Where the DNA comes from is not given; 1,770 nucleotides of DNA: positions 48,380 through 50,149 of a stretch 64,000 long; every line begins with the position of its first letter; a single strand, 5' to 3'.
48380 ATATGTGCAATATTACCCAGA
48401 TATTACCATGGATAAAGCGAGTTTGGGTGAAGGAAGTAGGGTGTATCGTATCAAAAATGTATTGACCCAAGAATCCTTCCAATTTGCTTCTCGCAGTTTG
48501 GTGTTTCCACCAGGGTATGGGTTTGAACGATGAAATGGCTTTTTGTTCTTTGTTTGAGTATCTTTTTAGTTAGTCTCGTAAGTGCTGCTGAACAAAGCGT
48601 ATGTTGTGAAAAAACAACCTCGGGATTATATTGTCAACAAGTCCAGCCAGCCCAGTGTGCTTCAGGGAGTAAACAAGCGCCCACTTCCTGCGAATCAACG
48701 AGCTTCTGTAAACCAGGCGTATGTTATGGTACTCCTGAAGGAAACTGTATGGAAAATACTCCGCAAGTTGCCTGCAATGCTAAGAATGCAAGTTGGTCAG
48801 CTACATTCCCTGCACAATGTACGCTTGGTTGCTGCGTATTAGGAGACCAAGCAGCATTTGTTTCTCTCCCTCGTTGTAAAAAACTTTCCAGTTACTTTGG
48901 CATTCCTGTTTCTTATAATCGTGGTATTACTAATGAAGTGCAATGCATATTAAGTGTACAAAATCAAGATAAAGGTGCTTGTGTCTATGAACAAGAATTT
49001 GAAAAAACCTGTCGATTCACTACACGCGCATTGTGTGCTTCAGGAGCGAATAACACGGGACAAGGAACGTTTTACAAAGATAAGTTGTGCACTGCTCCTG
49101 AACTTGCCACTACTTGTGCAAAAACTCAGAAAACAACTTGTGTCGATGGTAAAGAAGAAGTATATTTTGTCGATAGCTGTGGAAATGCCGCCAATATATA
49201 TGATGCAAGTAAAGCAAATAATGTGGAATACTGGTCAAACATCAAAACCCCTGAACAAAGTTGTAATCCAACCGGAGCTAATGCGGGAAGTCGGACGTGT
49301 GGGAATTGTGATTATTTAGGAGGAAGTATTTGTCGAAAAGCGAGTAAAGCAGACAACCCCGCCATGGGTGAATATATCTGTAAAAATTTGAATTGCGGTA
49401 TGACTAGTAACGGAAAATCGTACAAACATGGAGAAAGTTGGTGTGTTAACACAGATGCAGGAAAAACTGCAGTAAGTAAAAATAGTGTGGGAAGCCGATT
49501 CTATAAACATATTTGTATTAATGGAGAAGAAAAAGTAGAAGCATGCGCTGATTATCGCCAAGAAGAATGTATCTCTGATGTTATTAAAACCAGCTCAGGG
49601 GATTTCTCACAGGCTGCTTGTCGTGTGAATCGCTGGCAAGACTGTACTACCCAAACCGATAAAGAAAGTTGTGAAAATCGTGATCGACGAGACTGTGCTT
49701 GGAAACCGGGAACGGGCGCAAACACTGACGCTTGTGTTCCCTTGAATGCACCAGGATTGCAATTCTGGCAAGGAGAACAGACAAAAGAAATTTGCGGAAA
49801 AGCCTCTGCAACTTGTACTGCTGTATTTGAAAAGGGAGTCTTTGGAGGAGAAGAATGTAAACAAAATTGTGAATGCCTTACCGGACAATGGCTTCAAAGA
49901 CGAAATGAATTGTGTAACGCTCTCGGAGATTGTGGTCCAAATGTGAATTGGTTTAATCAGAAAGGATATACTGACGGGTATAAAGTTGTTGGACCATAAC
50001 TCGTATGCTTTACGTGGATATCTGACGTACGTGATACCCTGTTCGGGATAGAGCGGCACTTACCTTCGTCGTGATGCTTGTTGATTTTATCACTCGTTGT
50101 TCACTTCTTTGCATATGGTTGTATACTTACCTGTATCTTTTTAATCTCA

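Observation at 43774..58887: Fusion/fission: the 1316-aa protein equals the 489-aa secreted Cys-rich protein plus the 740-aa membrane/Ig-like protein encoded 6.7 kb further on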

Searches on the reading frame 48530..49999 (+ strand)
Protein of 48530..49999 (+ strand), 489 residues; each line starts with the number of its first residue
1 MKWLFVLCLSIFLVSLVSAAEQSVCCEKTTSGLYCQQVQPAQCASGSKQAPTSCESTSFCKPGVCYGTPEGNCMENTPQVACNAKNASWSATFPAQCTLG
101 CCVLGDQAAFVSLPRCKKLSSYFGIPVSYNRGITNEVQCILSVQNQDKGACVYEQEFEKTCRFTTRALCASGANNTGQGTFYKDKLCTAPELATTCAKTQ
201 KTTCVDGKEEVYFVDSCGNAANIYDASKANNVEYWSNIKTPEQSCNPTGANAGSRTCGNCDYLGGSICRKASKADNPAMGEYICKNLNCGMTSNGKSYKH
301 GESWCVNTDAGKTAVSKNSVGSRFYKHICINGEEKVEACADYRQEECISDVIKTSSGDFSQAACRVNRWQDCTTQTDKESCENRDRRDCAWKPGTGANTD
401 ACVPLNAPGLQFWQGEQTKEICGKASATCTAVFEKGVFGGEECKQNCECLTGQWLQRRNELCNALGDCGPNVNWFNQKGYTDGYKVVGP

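Call 10: search_protein_families(library=pfam, proteins=[window:48530-49999:+], max_evalue=0.1)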
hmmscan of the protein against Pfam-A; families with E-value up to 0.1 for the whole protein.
window:48530-49999:+ (489 aa): 0 families

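Call 17: find_homologous_proteins(query=window:48530-49999:+, max_evalue=0.00001)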
Query window:48530-49999:+ (489 aa): 1776 proteins with E <= 0.00001 among 3436 candidates; the best 120 are listed.
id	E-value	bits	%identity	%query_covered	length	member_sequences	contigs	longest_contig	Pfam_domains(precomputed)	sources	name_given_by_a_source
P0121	0.0e+0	1010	86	100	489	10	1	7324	-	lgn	-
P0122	1.6e-248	844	73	100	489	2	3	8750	-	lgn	-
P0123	3.3e-245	833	74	96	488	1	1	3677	-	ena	-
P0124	7.9e-220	749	66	99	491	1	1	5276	-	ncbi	-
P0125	8.9e-211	719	63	99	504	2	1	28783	-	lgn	-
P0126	4.8e-209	713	65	95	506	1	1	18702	-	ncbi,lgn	-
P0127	9.1e-209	713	64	99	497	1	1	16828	-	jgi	-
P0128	1.6e-206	705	60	100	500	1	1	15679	-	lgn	-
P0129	6.4e-204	697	60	98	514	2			-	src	-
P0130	9.6e-204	696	61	100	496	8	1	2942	-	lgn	-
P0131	4.1e-203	694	60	99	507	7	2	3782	-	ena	-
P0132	4.7e-203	694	62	99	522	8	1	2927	-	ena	-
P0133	2.0e-202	692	60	99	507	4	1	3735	-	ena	-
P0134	2.4e-201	688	62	100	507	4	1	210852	-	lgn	-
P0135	2.7e-201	688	60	99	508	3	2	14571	-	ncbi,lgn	-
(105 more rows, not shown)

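Call 25: search_solved_structures(query=A1, max_evalue=1)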
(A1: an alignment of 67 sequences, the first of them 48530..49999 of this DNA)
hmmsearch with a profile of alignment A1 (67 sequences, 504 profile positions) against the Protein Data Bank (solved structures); distinct sequences matched with E-value up to 1: 0.

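Call 28: search_protein_families(library=ncbifam, proteins=[window:48530-49999:+], max_evalue=0.1)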
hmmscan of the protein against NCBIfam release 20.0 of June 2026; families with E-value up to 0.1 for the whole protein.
window:48530-49999:+ (489 aa): 0 families

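Call 29: find_related_loci(query=A1, collection=genome_contigs, flank=10000)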
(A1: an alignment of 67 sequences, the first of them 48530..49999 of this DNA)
Query A1 (489 aa) in genome_contigs; peptide patterns used: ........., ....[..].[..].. (x = any residue, [..] = any of these).
599 stretches matched a pattern (row limit reached: there are more); 535 encode a relative of the query (tblastn E <= 1e-3); the best 80 are kept; 80 distinct loci.
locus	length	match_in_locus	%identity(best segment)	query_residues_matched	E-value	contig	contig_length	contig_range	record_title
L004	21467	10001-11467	89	1-489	0e+0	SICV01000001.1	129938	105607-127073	MAG: Candidatus Pacearchaeota archaeon isolate Baikal-deep-G141 BACOMB-DPANN-C1, whole genome shotgun sequence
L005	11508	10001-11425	65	23-487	0e+0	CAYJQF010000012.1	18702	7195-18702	MAG TPA_asm: Candidatus Woesearchaeota archaeon isolate ERP125453_co1_143 genome assembly, contig: NODE_2944_length_1870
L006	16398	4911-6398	60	4-486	0e+0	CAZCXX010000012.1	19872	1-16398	MAG TPA_asm: Candidatus Woesearchaeota archaeon isolate SRP178908_co1_358 genome assembly, contig: NODE_1723_length_1987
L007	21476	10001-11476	60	4-486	0e+0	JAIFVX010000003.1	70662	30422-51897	MAG: Candidatus Pacearchaeota archaeon isolate viral-cat_41_18 PAFVLPS_2018_scaffold_778, whole genome shotgun sequence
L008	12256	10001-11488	59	1-486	0e+0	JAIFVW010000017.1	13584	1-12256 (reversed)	MAG: Candidatus Pacearchaeota archaeon isolate viral-cat_38_18 PAFVLPS_2018_scaffold_20263, whole genome shotgun sequenc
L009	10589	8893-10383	60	4-486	0e+0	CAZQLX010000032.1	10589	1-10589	MAG TPA_asm: Candidatus Woesearchaeota archaeon isolate SRP269290_co4_197 genome assembly, contig: NODE_4932_length_1058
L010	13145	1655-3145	61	4-487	0e+0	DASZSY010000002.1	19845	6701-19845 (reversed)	MAG TPA_asm: Candidatus Nanoarchaeia archaeon isolate SMAG_U6062 k141_225524, whole genome shotgun sequence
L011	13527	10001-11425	61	3-487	0e+0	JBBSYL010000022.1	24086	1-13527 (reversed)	MAG: Nanoarchaeota archaeon isolate H51-bin083_1 H51_bin083_1_000000000022, whole genome shotgun sequence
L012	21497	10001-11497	58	1-487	0e+0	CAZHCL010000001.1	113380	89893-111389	MAG TPA_asm: Candidatus Woesearchaeota archaeon isolate binchicken_co241_47 genome assembly, contig: NODE_155_length_113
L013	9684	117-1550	61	4-486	0e+0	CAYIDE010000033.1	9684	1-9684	MAG TPA_asm: Candidatus Woesearchaeota archaeon isolate ERP119705_co1_824 genome assembly, contig: NODE_10022_length_968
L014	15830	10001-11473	58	4-486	0e+0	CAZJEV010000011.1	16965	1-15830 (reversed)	MAG TPA_asm: Candidatus Woesearchaeota archaeon isolate SRP269290_co4_244 genome assembly, contig: NODE_2030_length_1696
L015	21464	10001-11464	59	4-486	0e+0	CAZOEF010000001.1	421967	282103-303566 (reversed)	MAG TPA_asm: Candidatus Woesearchaeota archaeon isolate SRP263527_co2_228 genome assembly, contig: NODE_6_length_421967_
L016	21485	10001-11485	57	2-487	0e+0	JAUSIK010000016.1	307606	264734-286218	MAG: Nanoarchaeota archaeon isolate E14_metabat.bin.238 E14_k141_1029965, whole genome shotgun sequence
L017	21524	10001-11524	57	1-487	0e+0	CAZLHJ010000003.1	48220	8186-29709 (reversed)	MAG TPA_asm: Candidatus Woesearchaeota archaeon isolate SRP093185_co1_88 genome assembly, contig: NODE_298_length_48220_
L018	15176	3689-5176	59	4-487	0e+0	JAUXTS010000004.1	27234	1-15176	MAG: archaeon isolate C13_metabat.bin.16 C13_k141_103619, whole genome shotgun sequence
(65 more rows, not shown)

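Call 30: predict_structure(alignment_id=A1)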
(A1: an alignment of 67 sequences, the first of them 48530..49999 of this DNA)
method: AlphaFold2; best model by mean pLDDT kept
length: 489 residues; sequences in the alignment: 67
mean_pLDDT: 80.1   pTM: 0.58
mean pLDDT of the five models: 80.1, 79.6, 77.5, 76.2, 69.3
residues with pLDDT >= 90: 133; 70-90: 247; 50-70: 100; < 50: 9
segments of 3 or more residues with pLDDT < 50: 16-19
pLDDT, mean of each block of 10 residues (from residue 1): 64 53 77 80 82 77 85 86 88 88 86 90 85 87 84 86 89 72 95 93 91 95 95 95 86 92 91 87 93 90 80 61 77 84 70 85 77 82 80 68 69 55 67 78 80 74 61 58 54
secondary structure, 60 per line:
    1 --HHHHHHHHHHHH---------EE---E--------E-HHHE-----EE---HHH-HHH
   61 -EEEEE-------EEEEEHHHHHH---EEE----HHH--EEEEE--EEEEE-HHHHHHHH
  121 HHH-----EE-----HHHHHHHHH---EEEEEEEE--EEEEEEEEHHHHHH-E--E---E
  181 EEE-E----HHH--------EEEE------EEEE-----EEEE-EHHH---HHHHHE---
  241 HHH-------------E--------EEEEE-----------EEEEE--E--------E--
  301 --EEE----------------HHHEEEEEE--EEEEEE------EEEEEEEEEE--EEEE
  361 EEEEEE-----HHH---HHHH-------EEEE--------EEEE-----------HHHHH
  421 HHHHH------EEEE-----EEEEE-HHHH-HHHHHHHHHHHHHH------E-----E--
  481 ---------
elements in order: H3-14 E62-66 E74-78 H79-84 E88-90 E100-104 E107-111 H113-123 H136-144 E148-155 E158-165 H166-171 E180-183 E201-204 E211-214 E220-223 H232-236 E266-270 E282-286 E303-305 E325-330 E333-338 E345-354 E357-366 H378-381 E389-392 E401-404 H416-425 E432-435 E441-445 H447-450 H452-465

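Call 35: fold_search(model_id=the predicted structure, library=pdb)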
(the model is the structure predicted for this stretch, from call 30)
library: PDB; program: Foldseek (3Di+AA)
matches with E <= 10: 96; with E <= 0.001: 0
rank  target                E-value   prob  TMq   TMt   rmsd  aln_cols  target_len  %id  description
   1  9oz8_B                5.9e-02  0.05  0.08  0.05  36.2       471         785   11  Cryo-EM structure of chicken NEL dimer bound with one human NICOL. (released 2026-02-25)
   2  7zwh_D                8.2e-01  0.03  0.09  0.05  21.4       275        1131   12  VWF Tubules of D1D2 and D'D3A1 domains (released 2022-07-13)
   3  9e2g_0Z               9.2e-01  0.01  0.06  0.06  30.4       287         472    9  Cryo-EM structure of 48 nm repeat of microtubule doublet from T. brucei flagellum (released 2025-03-12)
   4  6ey4                  1.1e+00  0.01  0.07  0.07  34.9       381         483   10  Periplasmic domain (residues 36-513) of GldM (released 2018-02-07)
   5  1z1y_B                1.2e+00  0.02  0.06  0.14  23.0       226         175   11  Crystal structure of Methylated Pvs25, an ookinete protein from Plasmodium vivax (released 2005-12-06)
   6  9u2s_A                1.4e+00  0.03  0.06  0.07  22.2       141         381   11  PhiC31 integrase-attB-attP synaptic complex: attB-bound dimer subregion (released 2026-02-11)
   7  9mdr_A                1.4e+00  0.01  0.07  0.09  19.6       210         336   14  Clostridioides difficile Transferase B Component Symmetric Heptamer (released 2025-07-16)
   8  6p3s_P                1.7e+00  0.01  0.06  0.09  17.3       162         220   12  Crystal structure of human Fab H5.28 in complex with influenza A H5N1 Vietnam hemagglutinin head domain (released 2020-05-27)
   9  6zss_MODEL_1_A        1.8e+00  0.11  0.06  0.30  13.5        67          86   13  NMR structure of water-soluble domain of human Lynx2 (Lypd1) protein (released 2021-01-13)
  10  9bbf_F                1.9e+00  0.01  0.07  0.09  18.3       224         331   12  Structure of Clostridioides difficile Component A (50-463) in Complex with a CDTb Oligomer (released 2024-11-27)
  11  2jqp_MODEL_1_A        2.0e+00  0.10  0.07  0.39  12.8        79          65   19  NMR structure determination of Bungatoxin from Bungarus candidus (Malayan Krait) (released 2007-06-19)
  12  9rah_A                2.5e+00  0.02  0.06  0.05  22.5       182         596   10  Autoinhibited PhiC31 integrase-attL complex (released 2026-02-11)
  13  7pp6_B                2.7e+00  0.04  0.09  0.04  18.1       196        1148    9  MUC2 Tubules of D1D2D3 domains (released 2022-02-16)
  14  9rad_A                2.7e+00  0.02  0.06  0.06  22.3       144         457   10  PhiC31 integrase-attL complex: B-bound subregion (released 2026-02-11)
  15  8g2z_1N               2.8e+00  0.01  0.06  0.07  37.3       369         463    9  48-nm doublet microtubule from Tetrahymena thermophila strain CU428 (released 2023-06-14)
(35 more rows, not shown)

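Call 73: fold_search(model_id=the predicted structure, library=viral)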
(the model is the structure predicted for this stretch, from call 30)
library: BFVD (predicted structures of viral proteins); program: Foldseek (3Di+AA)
matches with E <= 10: 208; with E <= 0.001: 0
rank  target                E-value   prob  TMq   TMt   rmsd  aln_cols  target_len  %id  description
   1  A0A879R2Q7            1.3e-01  0.14  0.06  0.12  16.3       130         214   14  DUF4376 domain-containing protein [Synechococcus phage S-SRM01]
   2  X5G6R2                1.8e-01  0.05  0.08  0.08  20.6       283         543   11  VP91 [Nilaparvata lugens endogenous nudivirus]
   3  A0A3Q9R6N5            4.4e-01  0.06  0.08  0.14  17.8       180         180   11  (no name in the UniProt tables at hand)
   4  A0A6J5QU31            6.5e-01  0.02  0.08  0.09  17.3       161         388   11  Uncharacterized protein [uncultured Caudovirales phage]
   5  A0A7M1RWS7            6.8e-01  0.07  0.07  0.06  11.4        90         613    7  Uncharacterized protein [uncultured phage cr3_1]
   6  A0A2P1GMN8            6.8e-01  0.04  0.09  0.13  16.0       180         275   12  Matrix protein [Wenling frogfish filovirus]
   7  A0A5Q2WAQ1            6.8e-01  0.01  0.07  0.07  31.0       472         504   11  (no name in the UniProt tables at hand)
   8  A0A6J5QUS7            7.2e-01  0.16  0.06  0.27   8.0        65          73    9  Uncharacterized protein [uncultured Caudovirales phage]
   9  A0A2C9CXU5            7.2e-01  0.06  0.07  0.14  18.1       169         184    8  Uncharacterized protein [Yersinia phage fHe-Yen9-04]
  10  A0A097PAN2            7.7e-01  0.08  0.07  0.20  19.8       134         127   16  Uncharacterized protein [Delftia phage RG-2014]
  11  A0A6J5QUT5            8.1e-01  0.14  0.06  0.25   8.3        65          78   12  Uncharacterized protein [uncultured Caudovirales phage]
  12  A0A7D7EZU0            9.1e-01  0.07  0.08  0.15  17.1       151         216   11  (no name in the UniProt tables at hand)
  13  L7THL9                1.0e+00  0.01  0.06  0.08  32.7       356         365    8  Uncharacterized protein [Halorubrum sodomense tailed virus 2]
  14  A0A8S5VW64            1.1e+00  0.04  0.08  0.19  12.5       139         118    7  (no name in the UniProt tables at hand)
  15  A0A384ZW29            1.5e+00  0.02  0.07  0.09  18.5       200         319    7  Uncharacterized protein [Dickeya phage vB_DsoM_JA13]
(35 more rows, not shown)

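Call 84: search_protein_representatives(alignment_id=A3)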
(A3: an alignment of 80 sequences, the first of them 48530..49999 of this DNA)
Query: 80 sequences, 1185 profile positions. Proteins with E-value up to 0.001 (for the whole library): 5523; up to 1e-10: 3347; up to 1e-30: 2153. The best 150 are listed.
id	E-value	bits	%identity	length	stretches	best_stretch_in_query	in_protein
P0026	0.0e+00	1623.0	-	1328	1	7-1183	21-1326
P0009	0.0e+00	1561.4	-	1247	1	7-1183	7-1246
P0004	0.0e+00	1560.4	-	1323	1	7-1183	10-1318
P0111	0.0e+00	1494.7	-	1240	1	3-1183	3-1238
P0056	0.0e+00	1478.5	-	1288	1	7-1183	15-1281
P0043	0.0e+00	1473.1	-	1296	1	8-1183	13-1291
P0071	0.0e+00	1463.5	-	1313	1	1-1183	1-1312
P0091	0.0e+00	1449.7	-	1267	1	7-1182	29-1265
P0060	0.0e+00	1436.6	-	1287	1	3-1184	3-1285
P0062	0.0e+00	1420.7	-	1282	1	7-1181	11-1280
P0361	0.0e+00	1417.8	-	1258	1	7-1182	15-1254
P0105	0.0e+00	1412.4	-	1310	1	7-1184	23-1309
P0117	0.0e+00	1409.8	-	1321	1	13-1184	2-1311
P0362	0.0e+00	1387.4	-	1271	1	7-1183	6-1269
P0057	0.0e+00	1373.4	-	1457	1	6-1183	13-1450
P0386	0.0e+00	1179.2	-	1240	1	48-1182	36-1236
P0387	0.0e+00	1171.9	-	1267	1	48-1182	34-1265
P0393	0.0e+00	1136.5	-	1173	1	35-1181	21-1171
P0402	0.0e+00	1111.5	-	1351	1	35-1181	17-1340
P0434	0.0e+00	1041.8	-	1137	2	34-562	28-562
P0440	0.0e+00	1026.6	-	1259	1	34-1181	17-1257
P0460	1.0e-291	987.3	-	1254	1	35-1181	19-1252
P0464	9.9e-290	980.7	-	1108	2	36-568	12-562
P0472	9.8e-287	970.8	-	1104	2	40-554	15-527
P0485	1.7e-279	946.8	-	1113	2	34-566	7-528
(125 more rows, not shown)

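Call 87: list_cluster_members(proteins=[P0386, P0387, P0393, P0434, P0440, P0460, P0464, P0472, P0485, P0402])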
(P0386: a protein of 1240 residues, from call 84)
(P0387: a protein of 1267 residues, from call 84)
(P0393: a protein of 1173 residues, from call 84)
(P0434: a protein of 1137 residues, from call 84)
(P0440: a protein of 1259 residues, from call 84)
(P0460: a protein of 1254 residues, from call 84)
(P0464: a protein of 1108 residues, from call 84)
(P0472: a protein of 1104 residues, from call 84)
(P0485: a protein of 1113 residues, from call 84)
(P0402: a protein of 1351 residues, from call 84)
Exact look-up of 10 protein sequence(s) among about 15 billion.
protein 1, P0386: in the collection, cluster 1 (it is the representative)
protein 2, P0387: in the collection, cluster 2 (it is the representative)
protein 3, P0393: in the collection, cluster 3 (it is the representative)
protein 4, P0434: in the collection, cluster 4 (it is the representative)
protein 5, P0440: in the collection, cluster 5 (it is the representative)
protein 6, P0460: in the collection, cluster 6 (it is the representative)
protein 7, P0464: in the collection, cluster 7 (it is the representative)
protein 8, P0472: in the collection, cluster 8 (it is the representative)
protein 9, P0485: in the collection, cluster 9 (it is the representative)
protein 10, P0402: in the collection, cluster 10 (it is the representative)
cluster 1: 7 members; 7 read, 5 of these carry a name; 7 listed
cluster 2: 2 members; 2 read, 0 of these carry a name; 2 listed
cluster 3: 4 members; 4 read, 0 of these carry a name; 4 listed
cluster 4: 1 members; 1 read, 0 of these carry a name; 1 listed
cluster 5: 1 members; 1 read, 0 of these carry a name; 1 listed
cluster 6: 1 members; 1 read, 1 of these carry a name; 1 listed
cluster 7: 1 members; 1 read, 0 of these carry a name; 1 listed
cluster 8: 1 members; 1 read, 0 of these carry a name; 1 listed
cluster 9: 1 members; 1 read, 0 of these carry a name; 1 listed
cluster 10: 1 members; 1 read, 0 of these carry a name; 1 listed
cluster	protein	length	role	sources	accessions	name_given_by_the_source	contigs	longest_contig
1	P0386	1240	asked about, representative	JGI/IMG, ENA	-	-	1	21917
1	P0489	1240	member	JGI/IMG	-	hypothetical protein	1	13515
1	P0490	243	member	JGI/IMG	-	hypothetical protein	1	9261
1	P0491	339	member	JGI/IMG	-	hypothetical protein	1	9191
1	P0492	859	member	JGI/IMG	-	hypothetical protein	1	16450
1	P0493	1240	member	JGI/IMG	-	hypothetical protein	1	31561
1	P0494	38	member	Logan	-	-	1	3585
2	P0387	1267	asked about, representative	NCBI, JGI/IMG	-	-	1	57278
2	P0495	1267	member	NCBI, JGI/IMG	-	-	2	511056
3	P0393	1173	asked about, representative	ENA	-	-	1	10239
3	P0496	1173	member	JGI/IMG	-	-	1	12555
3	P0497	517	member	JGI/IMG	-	-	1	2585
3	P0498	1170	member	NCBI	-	-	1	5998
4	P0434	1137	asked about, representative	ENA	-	-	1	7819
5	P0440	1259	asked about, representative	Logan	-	-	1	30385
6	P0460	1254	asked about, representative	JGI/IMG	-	hypothetical protein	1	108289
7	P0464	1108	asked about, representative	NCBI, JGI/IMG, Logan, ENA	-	-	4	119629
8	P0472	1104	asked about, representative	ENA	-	-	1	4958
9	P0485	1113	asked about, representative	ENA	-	-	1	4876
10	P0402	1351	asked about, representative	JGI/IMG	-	-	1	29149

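Call 88: find_encoding_contigs(protein=P0464, flank=10000, max_places=1)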
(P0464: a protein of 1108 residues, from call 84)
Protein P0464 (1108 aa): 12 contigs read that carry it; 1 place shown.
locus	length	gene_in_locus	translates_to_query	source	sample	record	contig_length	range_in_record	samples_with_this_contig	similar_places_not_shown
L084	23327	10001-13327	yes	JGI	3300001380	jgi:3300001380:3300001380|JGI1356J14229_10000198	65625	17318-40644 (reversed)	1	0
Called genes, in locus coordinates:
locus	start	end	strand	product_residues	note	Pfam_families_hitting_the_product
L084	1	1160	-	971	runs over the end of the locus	PF19077:Big_13 (weak), PF02494:HYR (weak), PF08308:PEGA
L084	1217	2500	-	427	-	-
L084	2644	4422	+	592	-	-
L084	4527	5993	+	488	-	PF11617:Cu-binding_MopE (weak)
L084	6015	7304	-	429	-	PF01896:DNA_primase_S (weak)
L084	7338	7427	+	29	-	-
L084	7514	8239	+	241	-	PF00705:PCNA_N, PF02747:PCNA_C (weak)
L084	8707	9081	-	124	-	-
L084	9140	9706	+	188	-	PF00404:Dockerin_1 (weak)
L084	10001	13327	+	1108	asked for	-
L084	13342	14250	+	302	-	-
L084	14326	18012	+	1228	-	-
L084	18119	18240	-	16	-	-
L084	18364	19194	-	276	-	PF13489:Methyltransf_23, PF08241:Methyltransf_11, PF08242:Methyltransf_12, PF13649:Methyltransf_25, PF13847:Methyltransf_31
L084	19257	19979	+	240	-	PF01209:Ubie_methyltran, PF13847:Methyltransf_31, PF08241:Methyltransf_11, PF08242:Methyltransf_12 (weak), PF13649:Methyltransf_25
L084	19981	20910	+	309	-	PF00070:Pyr_redox (faint), PF00890:FAD_binding_2 (faint), PF01494:FAD_binding_3 (faint), PF03486:HI0933_like (faint), PF07992:Pyr_redox_2, PF12831:FAD_oxidored (faint), PF13738:Pyr_redox_3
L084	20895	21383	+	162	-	PF00588:SpoU_methylase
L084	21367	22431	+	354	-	PF02441:Flavoprotein, PF00596:Aldolase_II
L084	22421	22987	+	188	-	-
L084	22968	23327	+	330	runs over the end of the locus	PF01636:APH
